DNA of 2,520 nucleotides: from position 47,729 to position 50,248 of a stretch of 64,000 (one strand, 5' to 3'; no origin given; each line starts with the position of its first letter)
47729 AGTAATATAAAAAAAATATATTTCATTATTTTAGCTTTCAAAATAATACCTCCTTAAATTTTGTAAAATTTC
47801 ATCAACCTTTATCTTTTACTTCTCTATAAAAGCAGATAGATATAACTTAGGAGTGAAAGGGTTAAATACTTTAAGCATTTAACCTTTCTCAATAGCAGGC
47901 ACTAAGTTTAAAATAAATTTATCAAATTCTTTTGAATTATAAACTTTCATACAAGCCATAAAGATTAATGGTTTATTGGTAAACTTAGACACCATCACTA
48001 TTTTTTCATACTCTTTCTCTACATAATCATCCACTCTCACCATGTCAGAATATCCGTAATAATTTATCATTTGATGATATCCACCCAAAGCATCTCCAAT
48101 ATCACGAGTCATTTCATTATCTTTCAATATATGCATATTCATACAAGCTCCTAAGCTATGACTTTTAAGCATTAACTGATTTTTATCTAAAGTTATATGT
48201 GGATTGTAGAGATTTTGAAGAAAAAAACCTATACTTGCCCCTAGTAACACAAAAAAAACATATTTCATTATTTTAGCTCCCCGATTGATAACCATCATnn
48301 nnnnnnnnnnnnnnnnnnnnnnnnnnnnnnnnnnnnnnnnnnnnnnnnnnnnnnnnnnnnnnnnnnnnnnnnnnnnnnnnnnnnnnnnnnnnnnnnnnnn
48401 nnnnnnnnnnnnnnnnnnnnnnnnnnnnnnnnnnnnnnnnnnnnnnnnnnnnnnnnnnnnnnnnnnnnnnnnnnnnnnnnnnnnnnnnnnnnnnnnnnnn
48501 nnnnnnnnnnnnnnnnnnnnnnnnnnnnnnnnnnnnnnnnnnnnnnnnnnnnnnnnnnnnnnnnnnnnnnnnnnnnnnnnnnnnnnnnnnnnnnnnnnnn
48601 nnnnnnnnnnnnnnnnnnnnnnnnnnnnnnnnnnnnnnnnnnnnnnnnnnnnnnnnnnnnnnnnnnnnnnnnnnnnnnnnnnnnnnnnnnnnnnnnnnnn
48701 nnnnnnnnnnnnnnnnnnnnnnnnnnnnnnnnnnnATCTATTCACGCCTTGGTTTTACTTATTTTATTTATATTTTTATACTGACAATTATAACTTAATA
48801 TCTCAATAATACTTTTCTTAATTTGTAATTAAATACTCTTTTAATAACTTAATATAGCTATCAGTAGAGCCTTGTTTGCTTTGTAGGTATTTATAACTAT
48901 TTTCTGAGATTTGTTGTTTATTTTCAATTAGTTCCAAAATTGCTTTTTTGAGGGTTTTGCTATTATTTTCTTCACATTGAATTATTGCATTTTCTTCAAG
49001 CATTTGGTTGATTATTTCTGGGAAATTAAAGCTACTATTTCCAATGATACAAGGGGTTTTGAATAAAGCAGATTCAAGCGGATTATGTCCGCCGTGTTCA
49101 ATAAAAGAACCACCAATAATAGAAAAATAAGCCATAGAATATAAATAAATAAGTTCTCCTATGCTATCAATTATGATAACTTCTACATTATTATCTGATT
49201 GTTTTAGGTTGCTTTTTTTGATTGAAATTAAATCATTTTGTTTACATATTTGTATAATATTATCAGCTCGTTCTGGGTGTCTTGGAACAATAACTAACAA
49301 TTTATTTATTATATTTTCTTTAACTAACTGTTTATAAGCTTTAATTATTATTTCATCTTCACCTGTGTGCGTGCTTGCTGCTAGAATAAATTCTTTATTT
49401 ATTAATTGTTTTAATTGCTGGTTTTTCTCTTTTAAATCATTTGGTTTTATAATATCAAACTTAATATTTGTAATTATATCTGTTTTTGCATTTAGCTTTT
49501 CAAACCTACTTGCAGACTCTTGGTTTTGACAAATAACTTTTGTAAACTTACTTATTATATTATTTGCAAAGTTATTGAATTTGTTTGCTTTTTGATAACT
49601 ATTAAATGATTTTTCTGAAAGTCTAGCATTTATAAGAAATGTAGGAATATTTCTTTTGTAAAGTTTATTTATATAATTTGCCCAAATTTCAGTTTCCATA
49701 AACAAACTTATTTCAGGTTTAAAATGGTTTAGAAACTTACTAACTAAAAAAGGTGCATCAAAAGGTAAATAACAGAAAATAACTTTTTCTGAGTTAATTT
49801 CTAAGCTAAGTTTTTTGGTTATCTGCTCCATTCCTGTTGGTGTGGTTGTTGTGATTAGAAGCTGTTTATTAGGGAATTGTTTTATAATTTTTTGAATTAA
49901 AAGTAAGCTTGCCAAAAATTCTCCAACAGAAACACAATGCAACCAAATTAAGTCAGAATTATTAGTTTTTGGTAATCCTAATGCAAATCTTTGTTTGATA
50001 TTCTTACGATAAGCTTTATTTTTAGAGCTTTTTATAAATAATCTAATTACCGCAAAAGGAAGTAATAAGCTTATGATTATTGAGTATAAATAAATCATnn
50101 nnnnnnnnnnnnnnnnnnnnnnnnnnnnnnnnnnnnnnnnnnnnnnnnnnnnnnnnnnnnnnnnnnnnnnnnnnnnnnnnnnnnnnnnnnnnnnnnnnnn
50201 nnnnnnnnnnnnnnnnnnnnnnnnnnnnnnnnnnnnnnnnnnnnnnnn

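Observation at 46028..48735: Decaying array of small two-cysteine exported proteins and small polytopic membrane proteins: a candidate orphan immunity island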

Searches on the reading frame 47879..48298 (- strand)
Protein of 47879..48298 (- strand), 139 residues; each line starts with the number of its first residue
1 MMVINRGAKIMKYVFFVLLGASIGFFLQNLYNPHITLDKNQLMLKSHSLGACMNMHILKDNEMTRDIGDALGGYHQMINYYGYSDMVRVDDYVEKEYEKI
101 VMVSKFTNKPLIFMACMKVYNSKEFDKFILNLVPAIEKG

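Call 3: search_protein_families(library=pfam, proteins=[window:47879-48298:-], max_evalue=1)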
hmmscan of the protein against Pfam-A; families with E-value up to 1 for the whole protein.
window:47879-48298:- (139 aa): 1 family
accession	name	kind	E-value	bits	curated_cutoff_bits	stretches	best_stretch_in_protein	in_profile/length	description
PF16695.10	Tai4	-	0.0029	18.6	27.1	1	45-127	4-90/92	Type VI secretion system (T6SS), amidase immunity protein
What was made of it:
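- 47879..48298 (-): A1: an intact Tai4/Rap-family immunity protein of the short type, with an N-terminal signal peptide or anchor and Cys52/Cys116. Pfam Tai4 E 0.0029 over profile positions 4-90 of 92 (call 3).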

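Call 4: search_protein_families(library=padloc, proteins=[window:47879-48298:-], max_evalue=1)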
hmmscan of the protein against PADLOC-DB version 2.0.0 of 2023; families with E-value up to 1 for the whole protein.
window:47879-48298:- (139 aa): 0 families

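Call 5: search_protein_families(library=ncbifam, proteins=[window:47879-48298:-], max_evalue=1)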
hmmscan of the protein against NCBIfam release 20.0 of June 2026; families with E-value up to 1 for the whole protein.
window:47879-48298:- (139 aa): 1 family
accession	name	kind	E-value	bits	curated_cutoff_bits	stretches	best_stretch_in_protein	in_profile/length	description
NF003265.0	PRK04235.1-4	equivalog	0.029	14.1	286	1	43-125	40-115/194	hypothetical protein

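Call 10: find_homologous_proteins(query=window:47879-48298:-, max_evalue=0.01)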
Query window:47879-48298:- (139 aa): 2 proteins with E <= 0.01 among 9 candidates.
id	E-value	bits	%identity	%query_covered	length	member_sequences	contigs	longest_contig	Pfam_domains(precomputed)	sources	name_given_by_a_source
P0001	5.7e-87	307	100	100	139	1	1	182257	-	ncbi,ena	-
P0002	4.0e-60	220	75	92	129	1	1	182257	-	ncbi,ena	-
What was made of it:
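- Tried and rejected: The word-index homolog search found only self and paralog for family A (call 10).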

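Call 11: search_solved_structures(query=A1, max_evalue=10, show_alignments=3)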
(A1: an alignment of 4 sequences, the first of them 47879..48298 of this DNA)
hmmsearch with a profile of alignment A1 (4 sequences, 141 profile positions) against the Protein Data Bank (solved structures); distinct sequences matched with E-value up to 10: 1.
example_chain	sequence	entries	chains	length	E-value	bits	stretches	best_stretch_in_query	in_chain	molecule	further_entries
4i99_C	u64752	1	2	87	1.1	12.9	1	92-126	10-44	Putative uncharacterized protein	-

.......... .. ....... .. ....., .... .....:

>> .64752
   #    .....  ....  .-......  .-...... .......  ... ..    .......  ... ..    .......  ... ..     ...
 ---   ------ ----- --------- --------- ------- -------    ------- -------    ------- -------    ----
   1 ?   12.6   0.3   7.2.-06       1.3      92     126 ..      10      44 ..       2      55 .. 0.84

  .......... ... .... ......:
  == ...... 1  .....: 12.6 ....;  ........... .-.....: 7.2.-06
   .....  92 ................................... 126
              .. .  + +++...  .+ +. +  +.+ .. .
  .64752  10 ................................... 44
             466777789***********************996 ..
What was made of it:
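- Tried and rejected: A 4-sequence profile against the PDB found nothing (call 11).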

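Call 12: find_encoding_contigs(protein=P0001, flank=10000, max_places=4)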
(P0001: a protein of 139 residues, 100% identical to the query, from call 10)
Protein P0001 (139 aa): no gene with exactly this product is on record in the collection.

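Call 26: find_encoding_contigs(protein=P0010, flank=10000, max_places=4)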
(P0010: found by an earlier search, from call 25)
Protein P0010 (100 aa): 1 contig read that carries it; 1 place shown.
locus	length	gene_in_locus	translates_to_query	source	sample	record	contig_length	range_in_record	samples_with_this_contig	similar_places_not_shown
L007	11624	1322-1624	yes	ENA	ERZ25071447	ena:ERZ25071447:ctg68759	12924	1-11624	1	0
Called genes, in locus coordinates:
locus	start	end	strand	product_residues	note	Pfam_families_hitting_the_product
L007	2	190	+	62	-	?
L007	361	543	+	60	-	-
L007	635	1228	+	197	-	-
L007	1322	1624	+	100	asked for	-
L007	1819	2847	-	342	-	PF00034:Cytochrom_C (faint), PF03150:CCP_MauG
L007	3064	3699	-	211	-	PF02698:DUF218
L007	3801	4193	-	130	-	PF01293:PEPCK_ATP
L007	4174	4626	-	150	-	PF01293:PEPCK_ATP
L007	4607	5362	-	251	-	PF01293:PEPCK_ATP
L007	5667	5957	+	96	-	PF03992:ABM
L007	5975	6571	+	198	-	PF01810:LysE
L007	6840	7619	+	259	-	-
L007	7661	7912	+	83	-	-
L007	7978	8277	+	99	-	-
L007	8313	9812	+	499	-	-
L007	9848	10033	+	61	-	-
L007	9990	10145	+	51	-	-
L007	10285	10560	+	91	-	-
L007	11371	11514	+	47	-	-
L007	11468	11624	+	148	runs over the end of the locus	-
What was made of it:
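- A sister-strain contig shows a fragmented PEPCK gene (call 26).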

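Call 64: predict_structure(alignment_id=A6)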
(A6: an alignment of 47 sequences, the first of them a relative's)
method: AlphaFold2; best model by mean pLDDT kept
length: 139 residues; sequences in the alignment: 47
mean_pLDDT: 89.5   pTM: 0.74
mean pLDDT of the five models: 89.5, 89.4, 89.2, 89.2, 87.6
residues with pLDDT >= 90: 88; 70-90: 44; 50-70: 7; < 50: 0
segments of 3 or more residues with pLDDT < 50: none
pLDDT, mean of each block of 10 residues (from residue 1): 67 84 81 85 96 90 92 91 94 98 96 97 97 83
secondary structure, 60 per line:
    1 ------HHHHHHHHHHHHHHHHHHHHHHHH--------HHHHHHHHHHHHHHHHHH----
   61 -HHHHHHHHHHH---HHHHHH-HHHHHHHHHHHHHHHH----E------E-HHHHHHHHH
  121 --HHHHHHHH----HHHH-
elements in order: H7-30 H39-56 H62-72 H76-81 H83-98 H112-120 H123-130 H135-138
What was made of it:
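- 47879..48298 (-): AlphaFold model pLDDT 89.5 (call 64).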

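Call 68: fold_search(model_id=the predicted structure, library=pdb)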
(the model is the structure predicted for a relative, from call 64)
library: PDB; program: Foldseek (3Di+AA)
matches with E <= 10: 126; with E <= 0.001: 0
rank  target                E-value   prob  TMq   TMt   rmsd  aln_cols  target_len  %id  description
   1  4hff_B                4.8e-03  1.00  0.53  0.70   3.0        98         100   18  Crystal structure of the type VI effector-immunity complex Tae4-Tai4 from Salmonella Typhimurium (released 2013-01-16)
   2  4j30_B                8.1e-03  1.00  0.53  0.70   3.0        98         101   18  Structure of the effector - immunity system Tae4 / Tai4 from Salmonella typhimurium, selenomethionine variant (released 2013-05-22)
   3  4ax2                  2.0e-02  1.00  0.44  0.48   9.5       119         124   15  New Type VI-secreted toxins and self-resistance proteins in Serratia marcescens (released 2012-09-19)
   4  4jur_O                7.7e-02  1.00  0.49  0.66   5.5        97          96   13  Crystal structure of the effector Tae4 from Salmonella typhimurium in complex with the immunity Tai4 from Enterobacter (released 2014-02-05)
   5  4hfk_B                1.0e-01  1.00  0.52  0.70   5.3        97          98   12  Crystal structure of the type VI effector-immunity complex Tae4-Tai4 from Enterobacter cloacae (released 2013-01-16)
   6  4jur_J                1.5e-01  0.99  0.49  0.66   5.5        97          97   13  Crystal structure of the effector Tae4 from Salmonella typhimurium in complex with the immunity Tai4 from Enterobacter (released 2014-02-05)
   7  4hfk_D                1.6e-01  0.99  0.52  0.70   5.3        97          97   12  Crystal structure of the type VI effector-immunity complex Tae4-Tai4 from Enterobacter cloacae (released 2013-01-16)
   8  8hos_B                1.5e+00  0.13  0.26  0.09  11.8       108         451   11  Crystal structure of the P450 BM3 heme domain mutant F87A in complex with Im-C6-Phe(4NO2)-Tyr (released 2023-12-13)
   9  4etr_B                1.6e+00  0.05  0.14  0.16  14.9       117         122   11  X-ray structure of PA2169 from Pseudomonas aeruginosa (released 2013-01-09)
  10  7ydl_B                2.2e+00  0.10  0.26  0.09  11.5       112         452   10  Crystal structure of the P450 BM3 heme domain mutant F87A/T268I/A184V/A82T in complex with N-imidazolyl-hexanoyl-L-phe (released 2023-07-12)
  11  3dvx_A                2.3e+00  0.14  0.25  0.19   9.7        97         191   14  Crystal structure of reduced DsbA3 from Neisseria meningitidis (released 2009-08-04)
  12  2hpd_A                2.3e+00  0.10  0.25  0.09  11.6       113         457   11  CRYSTAL STRUCTURE OF HEMOPROTEIN DOMAIN OF P450BM-3, A PROTOTYPE FOR MICROSOMAL P450'S (released 1993-10-31)
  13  6jx6_C                2.5e+00  0.08  0.23  0.22  20.0       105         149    7  Tetrameric form of Smac (released 2019-12-04)
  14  8oir_Aa               2.6e+00  0.12  0.24  0.10  15.6        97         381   15  55S human mitochondrial ribosome with mtRF1 and P-site tRNA (released 2023-06-14)
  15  2ij3_B                2.8e+00  0.09  0.26  0.09  11.9       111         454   11  Structure of the A264H mutant of cytochrome P450 BM3 (released 2006-11-07)
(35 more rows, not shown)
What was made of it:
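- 47879..48298 (-): The top 7 PDB fold hits are all Tai4 or Rap1b; the best is 4HFF_B with prob 1.0, TM 0.70, rmsd 3.0 (call 68).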

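Call 72: search_protein_families(library=pfam, proteins=[L007:635-1228:+], max_evalue=0.1)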
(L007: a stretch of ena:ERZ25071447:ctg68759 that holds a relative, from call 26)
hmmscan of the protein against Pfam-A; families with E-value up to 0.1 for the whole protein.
L007:635-1228:+ (197 aa): 0 families

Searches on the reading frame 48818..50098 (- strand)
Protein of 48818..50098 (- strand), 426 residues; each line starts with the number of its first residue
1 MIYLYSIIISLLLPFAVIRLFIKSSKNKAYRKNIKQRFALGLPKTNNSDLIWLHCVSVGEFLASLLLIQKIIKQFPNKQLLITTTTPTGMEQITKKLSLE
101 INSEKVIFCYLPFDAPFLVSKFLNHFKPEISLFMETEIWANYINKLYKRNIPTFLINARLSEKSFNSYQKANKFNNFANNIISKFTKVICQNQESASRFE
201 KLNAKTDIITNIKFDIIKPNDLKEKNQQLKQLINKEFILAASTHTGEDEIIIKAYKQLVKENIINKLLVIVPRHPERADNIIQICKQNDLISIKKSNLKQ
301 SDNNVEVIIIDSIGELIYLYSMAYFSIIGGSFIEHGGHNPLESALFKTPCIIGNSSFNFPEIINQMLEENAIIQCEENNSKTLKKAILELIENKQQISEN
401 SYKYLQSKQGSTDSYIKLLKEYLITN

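Call 3: search_protein_families(library=pfam, proteins=[window:48818-50098:-], max_evalue=1)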
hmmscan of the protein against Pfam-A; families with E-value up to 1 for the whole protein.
window:48818-50098:- (426 aa): 4 families
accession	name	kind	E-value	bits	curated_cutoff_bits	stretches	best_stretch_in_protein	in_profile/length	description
PF04413.22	Glycos_transf_N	-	3.4e-57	193.3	23.9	1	33-216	2-179/179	3-Deoxy-D-manno-octulosonic-acid transferase (kdotransferase)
PF00534.26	Glycos_transf_1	-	1.1e-08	35.2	26.4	1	251-402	33-170/172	Glycosyl transferases group 1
PF13692.12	Glyco_trans_1_4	-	0.042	14.6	27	1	307-393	61-142/142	Glycosyl transferases group 1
PF08056.16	Trp_leader2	-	0.58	10.5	27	1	30-53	5-28/41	Tryptophan operon leader peptide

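Call 25: list_cluster_members(proteins=[P0001, P0003, P0005, P0004, window:48818-50098:-, window:48295-48735:-, window:46954-47256:-, window:44999-45961:-])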
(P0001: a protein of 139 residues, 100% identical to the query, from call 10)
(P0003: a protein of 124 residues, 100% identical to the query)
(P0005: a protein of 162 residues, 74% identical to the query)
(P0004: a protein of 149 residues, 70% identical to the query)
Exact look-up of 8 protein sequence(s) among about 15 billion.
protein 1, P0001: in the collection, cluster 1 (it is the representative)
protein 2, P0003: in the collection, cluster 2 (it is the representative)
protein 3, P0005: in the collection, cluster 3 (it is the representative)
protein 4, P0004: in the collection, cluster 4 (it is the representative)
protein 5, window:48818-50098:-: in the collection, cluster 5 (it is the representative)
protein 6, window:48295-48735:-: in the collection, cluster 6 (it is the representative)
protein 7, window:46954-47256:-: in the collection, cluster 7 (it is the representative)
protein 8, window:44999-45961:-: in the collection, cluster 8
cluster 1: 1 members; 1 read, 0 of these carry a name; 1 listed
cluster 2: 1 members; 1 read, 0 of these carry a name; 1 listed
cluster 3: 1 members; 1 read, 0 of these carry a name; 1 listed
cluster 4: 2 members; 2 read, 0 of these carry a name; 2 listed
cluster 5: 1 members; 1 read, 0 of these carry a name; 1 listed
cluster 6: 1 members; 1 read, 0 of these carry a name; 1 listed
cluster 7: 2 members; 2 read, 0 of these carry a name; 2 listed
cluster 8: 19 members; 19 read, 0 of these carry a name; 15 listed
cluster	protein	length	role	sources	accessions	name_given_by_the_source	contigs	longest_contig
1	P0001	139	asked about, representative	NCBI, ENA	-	-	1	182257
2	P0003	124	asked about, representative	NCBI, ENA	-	-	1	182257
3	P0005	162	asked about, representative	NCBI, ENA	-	-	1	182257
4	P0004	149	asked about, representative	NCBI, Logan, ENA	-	-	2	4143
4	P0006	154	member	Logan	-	-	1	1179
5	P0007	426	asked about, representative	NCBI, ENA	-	-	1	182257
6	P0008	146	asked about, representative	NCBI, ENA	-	-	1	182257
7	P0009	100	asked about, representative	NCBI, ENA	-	-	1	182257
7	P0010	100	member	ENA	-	-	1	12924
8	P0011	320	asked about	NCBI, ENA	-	-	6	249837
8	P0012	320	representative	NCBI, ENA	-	-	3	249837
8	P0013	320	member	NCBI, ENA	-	-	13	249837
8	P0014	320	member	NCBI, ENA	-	-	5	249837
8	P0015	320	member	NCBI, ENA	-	-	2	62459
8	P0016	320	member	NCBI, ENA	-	-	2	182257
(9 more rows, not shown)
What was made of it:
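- IS30 is highly multiplied in this genome (call 25).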

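Call 72: search_protein_families(library=pfam, proteins=[L007:635-1228:+], max_evalue=0.1)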
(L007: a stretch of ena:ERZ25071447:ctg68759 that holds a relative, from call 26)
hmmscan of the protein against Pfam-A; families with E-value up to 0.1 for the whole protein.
L007:635-1228:+ (197 aa): 0 families

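Call 77: search_protein_families(library=ncbifam, proteins=[window:48818-50098:-], max_evalue=0.00001)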
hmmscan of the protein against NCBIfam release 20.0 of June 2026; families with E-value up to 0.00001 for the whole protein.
window:48818-50098:- (426 aa): 5 families
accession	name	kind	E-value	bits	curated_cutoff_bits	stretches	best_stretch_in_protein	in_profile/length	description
NF004388.0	PRK05749.1-4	equivalog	4.9e-118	394.3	438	1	3-423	5-421/425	lipid IV(A) 3-deoxy-D-manno-octulosonic acid transferase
NF004386.0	PRK05749.1-2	equivalog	2.1e-97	326.6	524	1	3-423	4-427/433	lipid IV(A) 3-deoxy-D-manno-octulosonic acid transferase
NF004385.0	PRK05749.1-1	equivalog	7.4e-92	308.2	590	1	3-423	4-420/425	lipid IV(A) 3-deoxy-D-manno-octulosonic acid transferase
NF004389.0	PRK05749.1-5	equivalog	4.1e-81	272.9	363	1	1-422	1-400/402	lipid IV(A) 3-deoxy-D-manno-octulosonic acid transferase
NF004387.0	PRK05749.1-3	equivalog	9.6e-76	255.3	617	1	3-423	11-423/440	lipid IV(A) 3-deoxy-D-manno-octulosonic acid transferase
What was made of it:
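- Checked: They lie between waaA (48818-50098; calls 3, 77) and an IS30 transposase gene (44999-45961; call 3).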
